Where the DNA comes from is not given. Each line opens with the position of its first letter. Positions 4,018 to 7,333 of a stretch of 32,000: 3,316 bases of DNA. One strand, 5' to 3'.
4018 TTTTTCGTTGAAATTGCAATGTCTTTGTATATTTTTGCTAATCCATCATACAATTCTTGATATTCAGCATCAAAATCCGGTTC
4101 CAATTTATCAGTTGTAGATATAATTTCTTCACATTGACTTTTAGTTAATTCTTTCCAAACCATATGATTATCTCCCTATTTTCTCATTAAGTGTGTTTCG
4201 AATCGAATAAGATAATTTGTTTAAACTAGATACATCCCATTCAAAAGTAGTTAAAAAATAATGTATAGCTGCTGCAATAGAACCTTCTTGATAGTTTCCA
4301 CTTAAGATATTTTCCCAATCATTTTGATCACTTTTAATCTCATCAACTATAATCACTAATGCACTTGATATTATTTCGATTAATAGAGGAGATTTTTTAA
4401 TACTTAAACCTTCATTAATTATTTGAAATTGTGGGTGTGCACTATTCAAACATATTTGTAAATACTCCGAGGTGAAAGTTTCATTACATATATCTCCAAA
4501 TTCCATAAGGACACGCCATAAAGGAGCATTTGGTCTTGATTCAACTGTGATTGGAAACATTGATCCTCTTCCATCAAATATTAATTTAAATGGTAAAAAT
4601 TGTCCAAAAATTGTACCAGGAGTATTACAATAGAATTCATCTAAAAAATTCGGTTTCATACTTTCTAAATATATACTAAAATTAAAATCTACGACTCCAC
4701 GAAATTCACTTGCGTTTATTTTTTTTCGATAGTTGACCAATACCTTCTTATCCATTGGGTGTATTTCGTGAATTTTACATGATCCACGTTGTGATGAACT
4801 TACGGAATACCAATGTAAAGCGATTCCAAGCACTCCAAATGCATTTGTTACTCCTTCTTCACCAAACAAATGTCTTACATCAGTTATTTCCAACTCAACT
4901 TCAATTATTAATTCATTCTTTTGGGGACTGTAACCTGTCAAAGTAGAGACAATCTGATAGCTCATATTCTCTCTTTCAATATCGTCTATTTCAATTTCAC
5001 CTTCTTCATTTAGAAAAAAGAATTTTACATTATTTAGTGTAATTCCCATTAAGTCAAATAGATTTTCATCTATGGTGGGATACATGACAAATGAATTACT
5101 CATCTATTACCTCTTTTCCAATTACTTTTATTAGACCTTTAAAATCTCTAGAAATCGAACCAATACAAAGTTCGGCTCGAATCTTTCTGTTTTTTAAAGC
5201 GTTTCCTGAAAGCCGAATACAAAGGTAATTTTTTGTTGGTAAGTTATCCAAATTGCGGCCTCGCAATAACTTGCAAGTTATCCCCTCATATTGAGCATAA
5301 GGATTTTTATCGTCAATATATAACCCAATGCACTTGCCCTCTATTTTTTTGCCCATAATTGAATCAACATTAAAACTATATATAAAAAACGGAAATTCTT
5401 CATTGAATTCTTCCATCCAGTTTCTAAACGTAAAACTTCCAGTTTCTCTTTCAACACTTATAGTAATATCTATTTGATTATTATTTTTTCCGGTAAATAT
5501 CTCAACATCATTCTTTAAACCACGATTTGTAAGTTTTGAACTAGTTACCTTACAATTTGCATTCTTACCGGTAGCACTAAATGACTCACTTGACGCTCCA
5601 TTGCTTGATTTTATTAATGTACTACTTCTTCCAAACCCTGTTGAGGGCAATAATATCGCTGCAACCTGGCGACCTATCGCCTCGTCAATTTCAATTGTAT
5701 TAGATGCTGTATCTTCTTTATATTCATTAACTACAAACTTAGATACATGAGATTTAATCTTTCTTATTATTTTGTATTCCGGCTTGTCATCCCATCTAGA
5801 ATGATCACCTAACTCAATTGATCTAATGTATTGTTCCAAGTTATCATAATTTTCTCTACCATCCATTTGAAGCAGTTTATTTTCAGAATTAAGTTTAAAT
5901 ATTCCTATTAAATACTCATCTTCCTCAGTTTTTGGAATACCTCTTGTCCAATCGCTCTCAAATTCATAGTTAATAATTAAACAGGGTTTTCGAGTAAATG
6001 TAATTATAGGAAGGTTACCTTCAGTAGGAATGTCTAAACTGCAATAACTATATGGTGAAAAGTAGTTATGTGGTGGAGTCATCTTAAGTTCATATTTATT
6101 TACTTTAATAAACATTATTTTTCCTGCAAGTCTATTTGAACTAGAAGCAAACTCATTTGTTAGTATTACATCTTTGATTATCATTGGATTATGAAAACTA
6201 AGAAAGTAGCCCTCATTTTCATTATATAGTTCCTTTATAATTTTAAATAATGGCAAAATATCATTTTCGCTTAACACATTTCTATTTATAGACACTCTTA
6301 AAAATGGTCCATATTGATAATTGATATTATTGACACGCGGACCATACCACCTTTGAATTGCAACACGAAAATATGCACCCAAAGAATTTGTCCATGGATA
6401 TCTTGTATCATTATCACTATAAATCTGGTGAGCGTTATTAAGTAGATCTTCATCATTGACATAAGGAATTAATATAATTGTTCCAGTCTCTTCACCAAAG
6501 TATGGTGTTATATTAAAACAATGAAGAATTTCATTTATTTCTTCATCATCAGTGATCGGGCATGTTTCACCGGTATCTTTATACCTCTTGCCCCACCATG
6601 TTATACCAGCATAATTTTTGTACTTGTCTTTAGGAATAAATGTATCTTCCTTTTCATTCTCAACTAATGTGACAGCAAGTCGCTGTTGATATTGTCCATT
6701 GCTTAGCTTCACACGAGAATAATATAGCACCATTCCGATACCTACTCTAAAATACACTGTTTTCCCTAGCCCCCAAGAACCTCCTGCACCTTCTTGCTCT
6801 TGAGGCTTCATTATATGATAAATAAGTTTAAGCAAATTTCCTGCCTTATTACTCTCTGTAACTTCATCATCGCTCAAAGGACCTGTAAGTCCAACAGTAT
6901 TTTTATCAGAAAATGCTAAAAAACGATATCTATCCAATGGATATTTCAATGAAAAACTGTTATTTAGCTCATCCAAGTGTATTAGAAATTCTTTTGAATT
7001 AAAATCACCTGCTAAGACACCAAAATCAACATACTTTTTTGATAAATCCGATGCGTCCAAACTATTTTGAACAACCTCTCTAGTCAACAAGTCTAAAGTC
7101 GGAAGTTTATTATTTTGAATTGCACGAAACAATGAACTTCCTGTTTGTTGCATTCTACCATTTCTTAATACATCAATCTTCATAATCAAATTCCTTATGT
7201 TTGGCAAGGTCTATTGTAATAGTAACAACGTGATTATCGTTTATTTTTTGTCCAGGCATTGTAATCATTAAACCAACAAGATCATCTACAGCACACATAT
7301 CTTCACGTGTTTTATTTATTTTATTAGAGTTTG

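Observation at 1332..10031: Six-gene translationally coupled operon: Z1/SF2 NTPase, GHKL (MORC-like) ATPase, two unknown proteins, PD-(D/E)XK protein and C5 methyltransferase. Candidate multi-component methylation-linked defence system.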

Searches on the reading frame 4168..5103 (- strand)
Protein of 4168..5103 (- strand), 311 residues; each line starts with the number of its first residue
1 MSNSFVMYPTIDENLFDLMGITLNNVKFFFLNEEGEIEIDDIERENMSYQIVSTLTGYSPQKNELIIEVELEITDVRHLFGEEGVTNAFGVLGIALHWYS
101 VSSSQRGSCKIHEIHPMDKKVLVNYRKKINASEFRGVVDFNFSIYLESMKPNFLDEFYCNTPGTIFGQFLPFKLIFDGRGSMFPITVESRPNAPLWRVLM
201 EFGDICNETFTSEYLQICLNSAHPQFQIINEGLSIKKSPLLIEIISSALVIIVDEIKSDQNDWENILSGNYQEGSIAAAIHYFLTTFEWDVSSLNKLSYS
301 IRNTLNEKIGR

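Call 3: search_protein_families(library=pfam, proteins=[window:4168-5103:-], max_evalue=0.1)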
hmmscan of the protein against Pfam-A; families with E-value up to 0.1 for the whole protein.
window:4168-5103:- (311 aa): 0 families

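Call 4: search_protein_families(library=padloc, proteins=[window:4168-5103:-], max_evalue=0.1)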
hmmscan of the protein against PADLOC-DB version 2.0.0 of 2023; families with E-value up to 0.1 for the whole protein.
window:4168-5103:- (311 aa): 0 families

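Call 5: search_protein_families(library=ncbifam, proteins=[window:4168-5103:-], max_evalue=0.1)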
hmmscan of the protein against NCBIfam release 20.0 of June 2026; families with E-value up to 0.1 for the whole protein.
window:4168-5103:- (311 aa): 0 families

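Call 15: find_homologous_proteins(query=window:4168-5103:-)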
Query window:4168-5103:- (311 aa): 4 proteins with E <= 0.001 among 1261 candidates.
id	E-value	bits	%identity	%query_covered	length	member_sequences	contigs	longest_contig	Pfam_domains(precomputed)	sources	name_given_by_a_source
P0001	7.4e-206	700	100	100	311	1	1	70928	-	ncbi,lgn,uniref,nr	ncbi:hypothetical protein EDD63_1066 [Breznakia blatticola]|uniref:Uncharacterized protein n=1 Tax=B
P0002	1.0e-41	161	33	100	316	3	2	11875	-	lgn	-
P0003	1.2e-41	161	36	97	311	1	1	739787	-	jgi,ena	-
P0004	3.2e-38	150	33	97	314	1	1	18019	-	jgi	jgi:hypothetical protein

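Call 17: find_encoding_contigs(protein=P0003, flank=10000, max_places=3)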
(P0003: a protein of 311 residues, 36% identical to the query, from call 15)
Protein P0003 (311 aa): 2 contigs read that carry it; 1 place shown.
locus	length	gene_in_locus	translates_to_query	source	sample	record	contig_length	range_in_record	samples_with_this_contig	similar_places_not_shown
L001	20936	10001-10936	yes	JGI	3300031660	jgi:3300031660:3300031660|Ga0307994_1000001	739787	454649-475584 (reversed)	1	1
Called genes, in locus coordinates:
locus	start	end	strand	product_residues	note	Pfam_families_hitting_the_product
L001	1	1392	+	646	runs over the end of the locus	PF04851:ResIII (faint), PF13401:AAA_22 (faint), PF09848:SLFN-g3_helicase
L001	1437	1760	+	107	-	-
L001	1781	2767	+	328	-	PF01844:HNH, PF13395:HNH_4, PF14279:HNH_5 (weak)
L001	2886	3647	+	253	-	PF13020:NOV_C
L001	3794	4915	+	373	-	PF00145:DNA_methylase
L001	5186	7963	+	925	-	PF10593:Z1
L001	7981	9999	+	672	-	-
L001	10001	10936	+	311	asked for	-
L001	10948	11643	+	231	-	PF19866:DUF6339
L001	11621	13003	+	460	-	PF00145:DNA_methylase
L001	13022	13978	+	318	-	PF14390:DUF4420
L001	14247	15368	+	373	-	PF00145:DNA_methylase, PF09445:Methyltransf_15 (faint)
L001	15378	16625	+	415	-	PF00145:DNA_methylase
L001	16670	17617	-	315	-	PF09565:RE_NgoFVII, PF20731:RE_NgoFVII_C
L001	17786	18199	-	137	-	PF03852:Vsr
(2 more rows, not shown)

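Call 18: find_encoding_contigs(protein=P0002, flank=10000, max_places=3)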
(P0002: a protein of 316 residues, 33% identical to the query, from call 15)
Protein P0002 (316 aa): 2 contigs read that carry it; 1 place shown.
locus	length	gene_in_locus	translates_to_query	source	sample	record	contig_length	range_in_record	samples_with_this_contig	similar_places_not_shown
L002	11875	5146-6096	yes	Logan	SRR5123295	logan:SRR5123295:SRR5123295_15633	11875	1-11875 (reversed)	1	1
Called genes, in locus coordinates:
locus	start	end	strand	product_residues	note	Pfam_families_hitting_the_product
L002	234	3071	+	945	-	PF10593:Z1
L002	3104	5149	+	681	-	-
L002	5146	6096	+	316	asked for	-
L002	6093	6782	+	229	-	PF19866:DUF6339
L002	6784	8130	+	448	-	PF00145:DNA_methylase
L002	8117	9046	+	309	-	PF14390:DUF4420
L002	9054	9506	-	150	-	PF03852:Vsr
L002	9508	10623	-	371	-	PF09217:EcoRII-N, PF09019:EcoRII-C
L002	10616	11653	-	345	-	PF00145:DNA_methylase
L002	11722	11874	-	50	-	?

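Call 19: find_encoding_contigs(protein=P0004, flank=10000, max_places=3)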
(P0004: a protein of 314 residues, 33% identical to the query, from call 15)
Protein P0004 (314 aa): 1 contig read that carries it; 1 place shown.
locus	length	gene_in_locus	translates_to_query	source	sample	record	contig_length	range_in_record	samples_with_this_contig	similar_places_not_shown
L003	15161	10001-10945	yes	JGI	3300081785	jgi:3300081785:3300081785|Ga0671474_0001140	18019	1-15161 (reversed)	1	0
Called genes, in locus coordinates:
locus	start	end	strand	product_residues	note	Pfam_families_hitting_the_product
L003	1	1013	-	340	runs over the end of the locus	PF09565:RE_NgoFVII, PF20731:RE_NgoFVII_C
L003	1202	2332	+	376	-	PF00145:DNA_methylase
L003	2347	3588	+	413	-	PF00145:DNA_methylase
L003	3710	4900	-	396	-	PF00145:DNA_methylase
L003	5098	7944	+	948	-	PF10593:Z1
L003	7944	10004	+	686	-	-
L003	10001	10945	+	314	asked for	-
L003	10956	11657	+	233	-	PF19866:DUF6339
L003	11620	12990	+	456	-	PF00145:DNA_methylase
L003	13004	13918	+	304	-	PF14390:DUF4420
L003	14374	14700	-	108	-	PF12840:HTH_20, PF01022:HTH_5, PF13412:HTH_24 (weak), PF08279:HTH_11 (weak)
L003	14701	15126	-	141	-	PF08327:AHSA1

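Call 34: find_homologous_proteins(query=A1, max_evalue=0.001)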
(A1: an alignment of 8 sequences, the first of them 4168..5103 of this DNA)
Query A1 (8 sequences) (311 aa, profile of the alignment): 10 proteins with E <= 0.001 among 4478 candidates.
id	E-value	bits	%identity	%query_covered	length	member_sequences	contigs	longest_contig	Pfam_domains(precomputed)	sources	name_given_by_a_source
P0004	5.0e-123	428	33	97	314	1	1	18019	-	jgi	jgi:hypothetical protein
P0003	9.2e-123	427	36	97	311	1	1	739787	-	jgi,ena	-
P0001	4.8e-119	415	100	100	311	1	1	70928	-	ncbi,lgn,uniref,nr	ncbi:hypothetical protein EDD63_1066 [Breznakia blatticola]|uniref:Uncharacterized protein n=1 Tax=B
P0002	1.6e-118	413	33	100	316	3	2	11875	-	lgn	-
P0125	1.3e-116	407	25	99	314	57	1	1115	-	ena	-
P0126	7.7e-96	339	25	97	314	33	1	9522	-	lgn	-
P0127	8.2e-82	293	29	99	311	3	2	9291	-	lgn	-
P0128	4.6e-75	271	33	99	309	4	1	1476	-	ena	-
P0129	1.1e-69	253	33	76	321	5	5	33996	-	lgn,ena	-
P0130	2.9e-55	206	31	78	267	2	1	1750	-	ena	-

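Call 45: predict_structure(alignment_id=A2)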
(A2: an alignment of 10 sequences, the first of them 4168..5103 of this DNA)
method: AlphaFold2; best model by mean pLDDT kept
length: 311 residues; sequences in the alignment: 10
mean_pLDDT: 82.7   pTM: 0.57
mean pLDDT of the five models: 82.7, 82.0, 81.5, 81.4, 81.0
residues with pLDDT >= 90: 106; 70-90: 163; 50-70: 29; < 50: 13
segments of 3 or more residues with pLDDT < 50: 1-5, 178-181, 232-234
pLDDT, mean of each block of 10 residues (from residue 1): 57 89 90 84 76 66 87 93 86 92 79 93 92 80 91 67 88 69 77 91 85 86 85 61 89 90 89 83 83 91 76 45
secondary structure, 60 per line:
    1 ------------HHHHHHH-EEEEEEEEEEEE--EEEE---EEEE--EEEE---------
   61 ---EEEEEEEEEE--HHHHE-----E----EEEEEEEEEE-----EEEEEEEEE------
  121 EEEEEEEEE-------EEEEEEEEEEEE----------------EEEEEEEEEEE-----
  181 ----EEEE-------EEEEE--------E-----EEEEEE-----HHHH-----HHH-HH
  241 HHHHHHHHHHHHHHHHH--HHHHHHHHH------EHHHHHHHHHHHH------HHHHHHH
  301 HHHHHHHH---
elements in order: H13-19 E21-32 E35-38 E42-45 E48-51 E64-73 H76-79 E91-100 E106-114 E121-129 E137-148 E165-175 E185-188 E196-200 E215-220 H226-229 H239-257 H260-268 H276-287 H294-308

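Call 51: fold_search(model_id=the predicted structure, library=pdb)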
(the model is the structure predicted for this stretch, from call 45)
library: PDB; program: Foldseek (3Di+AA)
matches with E <= 10: 1498; with E <= 0.001: 24
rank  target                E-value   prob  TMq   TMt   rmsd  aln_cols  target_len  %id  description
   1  4f38_B                9.7e-05  1.00  0.23  0.33   9.0       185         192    8  Crystal structure of geranylgeranylated RhoA in complex with RhoGDI in its active GPPNHP-bound form (released 2012-05-23)
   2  5fr2_B                1.2e-04  0.99  0.23  0.35   8.7       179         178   11  Farnesylated RhoA-GDP in complex with RhoGDI-alpha, lysine acetylated at K178 (released 2016-01-13)
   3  1ds6_B                1.2e-04  0.99  0.23  0.35   8.6       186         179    8  CRYSTAL STRUCTURE OF A RAC-RHOGDI COMPLEX (released 2000-07-12)
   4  9x54                  1.3e-04  0.99  0.22  0.38   7.4       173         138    8  Crystal structure of RhoGDI2 in complex with Compound 3054b (released 2025-10-29)
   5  9x53                  1.4e-04  0.99  0.21  0.37   7.7       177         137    8  Crystal structure of RhoGDI2 in complex with Compound HR3119 (released 2025-10-29)
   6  5h1d                  1.6e-04  0.99  0.22  0.38   7.9       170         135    6  Crystal structure of C-terminal of RhoGDI2 (released 2016-10-26)
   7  2n80_MODEL_1_B        1.8e-04  1.00  0.24  0.36   7.3       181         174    9  p75NTR DD:RhoGDI (released 2015-12-23)
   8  5fr1_B                1.9e-04  1.00  0.25  0.40   9.7       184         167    8  Double acetylated RhoGDI-alpha in complex with RhoA-GDP (released 2016-01-13)
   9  2jht_A                2.4e-04  1.00  0.24  0.42   7.5       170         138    6  CRYSTAL STRUCTURE OF RHOGDI K135T,K138T,K141T MUTANT (released 2007-05-08)
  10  1doa_B                2.6e-04  0.95  0.21  0.29   9.5       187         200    9  Structure of the rho family gtp-binding protein cdc42 in complex with the multifunctional regulator rhogdi (released 2000-02-09)
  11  1kmt_A                3.3e-04  0.99  0.22  0.40   7.7       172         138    6  Crystal structure of RhoGDI Glu(154,155)Ala mutant (released 2002-12-11)
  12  2jhs                  3.7e-04  1.00  0.24  0.45   7.3       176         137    8  CRYSTAL STRUCTURE OF RHOGDI K135H,K138H,K141H MUTANT (released 2007-05-08)
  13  9gkg_K                3.7e-04  0.99  0.28  0.44   7.2       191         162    9  Crystal structure of UNC119 in complex with Squarunkin A (released 2025-01-15)
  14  1fso                  3.9e-04  0.99  0.22  0.40   7.7       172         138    6  CRYSTAL STRUCTURE OF TRUNCATED HUMAN RHOGDI QUADRUPLE MUTANT (released 2001-05-02)
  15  1qvy_A                4.2e-04  0.99  0.23  0.41   7.2       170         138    7  Crystal structure of RhoGDI K(199,200)R double mutant (released 2004-02-10)
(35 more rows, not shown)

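Call 53: search_protein_representatives(alignment_id=A2)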
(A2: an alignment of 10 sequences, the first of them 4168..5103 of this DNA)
Query: 10 sequences, 317 profile positions. Proteins with E-value up to 0.001 (for the whole library): 678; up to 1e-10: 584; up to 1e-30: 471. The best 150 are listed.
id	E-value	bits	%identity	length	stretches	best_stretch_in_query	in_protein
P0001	6.1e-114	396.9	-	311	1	1-315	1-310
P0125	1.2e-113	395.9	-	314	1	1-314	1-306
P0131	8.6e-111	386.5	-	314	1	1-314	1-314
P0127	3.9e-110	384.3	-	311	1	3-316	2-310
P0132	4.0e-110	384.3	-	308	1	1-313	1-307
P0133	8.7e-101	353.6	-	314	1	1-314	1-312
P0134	1.1e-99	350.0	-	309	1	1-314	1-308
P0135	1.8e-99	349.3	-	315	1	1-313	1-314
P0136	1.5e-96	339.7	-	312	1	1-313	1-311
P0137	2.6e-96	338.9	-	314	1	1-313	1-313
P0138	3.6e-94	331.9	-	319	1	1-315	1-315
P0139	2.5e-93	329.1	-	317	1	1-313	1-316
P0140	3.5e-92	325.4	-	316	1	1-314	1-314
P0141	9.7e-92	323.9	-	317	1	1-313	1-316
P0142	5.0e-91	321.6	-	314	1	1-312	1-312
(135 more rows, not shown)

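Call 91: search_protein_families(library=phrogs, proteins=[window:4168-5103:-], max_evalue=0.01)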
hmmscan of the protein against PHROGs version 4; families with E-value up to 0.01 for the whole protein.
window:4168-5103:- (311 aa): 0 families

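Call 92: find_encoding_contigs(protein=P0001, flank=10000, max_places=2)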
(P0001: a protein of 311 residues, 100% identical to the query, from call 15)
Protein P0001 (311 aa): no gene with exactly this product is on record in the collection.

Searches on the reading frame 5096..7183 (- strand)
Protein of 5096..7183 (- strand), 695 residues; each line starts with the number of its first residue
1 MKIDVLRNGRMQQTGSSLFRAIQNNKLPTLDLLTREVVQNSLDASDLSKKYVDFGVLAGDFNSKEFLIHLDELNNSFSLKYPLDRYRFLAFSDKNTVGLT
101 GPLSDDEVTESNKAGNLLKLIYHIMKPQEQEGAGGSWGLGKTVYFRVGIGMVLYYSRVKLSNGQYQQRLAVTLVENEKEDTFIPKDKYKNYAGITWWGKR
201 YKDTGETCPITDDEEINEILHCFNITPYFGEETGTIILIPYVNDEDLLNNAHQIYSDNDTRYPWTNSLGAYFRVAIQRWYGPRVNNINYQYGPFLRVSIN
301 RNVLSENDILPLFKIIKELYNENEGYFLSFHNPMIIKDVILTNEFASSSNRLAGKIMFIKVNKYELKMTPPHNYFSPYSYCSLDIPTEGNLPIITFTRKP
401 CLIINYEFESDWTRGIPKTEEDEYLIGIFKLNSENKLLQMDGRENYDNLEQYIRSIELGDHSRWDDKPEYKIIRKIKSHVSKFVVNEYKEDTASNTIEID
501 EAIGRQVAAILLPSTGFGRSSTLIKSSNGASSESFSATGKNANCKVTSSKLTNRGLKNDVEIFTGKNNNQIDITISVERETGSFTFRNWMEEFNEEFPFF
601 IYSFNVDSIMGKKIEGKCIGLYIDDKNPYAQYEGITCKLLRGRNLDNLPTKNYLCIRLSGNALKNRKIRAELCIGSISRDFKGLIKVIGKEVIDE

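Call 3: search_protein_families(library=pfam, proteins=[window:5096-7183:-], max_evalue=0.1)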
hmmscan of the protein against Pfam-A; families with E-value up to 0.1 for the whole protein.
window:5096-7183:- (695 aa): 0 families

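Call 4: search_protein_families(library=padloc, proteins=[window:5096-7183:-], max_evalue=0.1)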
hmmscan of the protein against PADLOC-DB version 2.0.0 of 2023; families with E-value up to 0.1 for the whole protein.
window:5096-7183:- (695 aa): 1 family
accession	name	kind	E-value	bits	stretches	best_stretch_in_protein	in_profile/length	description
PDLC04582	PDC-M33A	-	1.6e-09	35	2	85-170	106-184/627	-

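Call 5: search_protein_families(library=ncbifam, proteins=[window:5096-7183:-], max_evalue=0.1)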
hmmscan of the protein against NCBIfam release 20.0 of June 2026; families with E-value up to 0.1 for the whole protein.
window:5096-7183:- (695 aa): 0 families

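Call 41: search_solved_structures(query=A4, max_evalue=1, show_alignments=2)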
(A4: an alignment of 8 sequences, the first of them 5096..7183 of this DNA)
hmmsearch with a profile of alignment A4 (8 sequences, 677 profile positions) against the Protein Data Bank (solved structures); distinct sequences matched with E-value up to 1: 0.

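Call 43: search_protein_families(library=pfam, alignment_id=A4, max_evalue=5)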
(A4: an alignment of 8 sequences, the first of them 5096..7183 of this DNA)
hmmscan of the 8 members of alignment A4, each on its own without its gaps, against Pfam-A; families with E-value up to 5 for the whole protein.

A. member 1, window:5096-7183:- (695 aa): 0 families

B. families by the number of members that match (of 8 scanned): 0 families

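Call 44: search_protein_families(library=padloc, alignment_id=A4, max_evalue=1)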
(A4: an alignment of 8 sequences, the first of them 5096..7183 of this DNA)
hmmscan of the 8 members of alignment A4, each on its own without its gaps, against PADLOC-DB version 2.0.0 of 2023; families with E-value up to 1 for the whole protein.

A. member 1, window:5096-7183:- (695 aa): 1 family
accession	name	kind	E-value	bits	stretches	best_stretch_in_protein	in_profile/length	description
PDLC04582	PDC-M33A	-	1.6e-09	35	2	85-170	106-184/627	-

B. families by the number of members that match (of 8 scanned): 1 family
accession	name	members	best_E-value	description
PDLC04582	PDC-M33A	8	2e-12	-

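Call 91: search_protein_families(library=phrogs, proteins=[window:5096-7183:-], max_evalue=0.01)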
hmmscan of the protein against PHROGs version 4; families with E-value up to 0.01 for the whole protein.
window:5096-7183:- (695 aa): 0 families
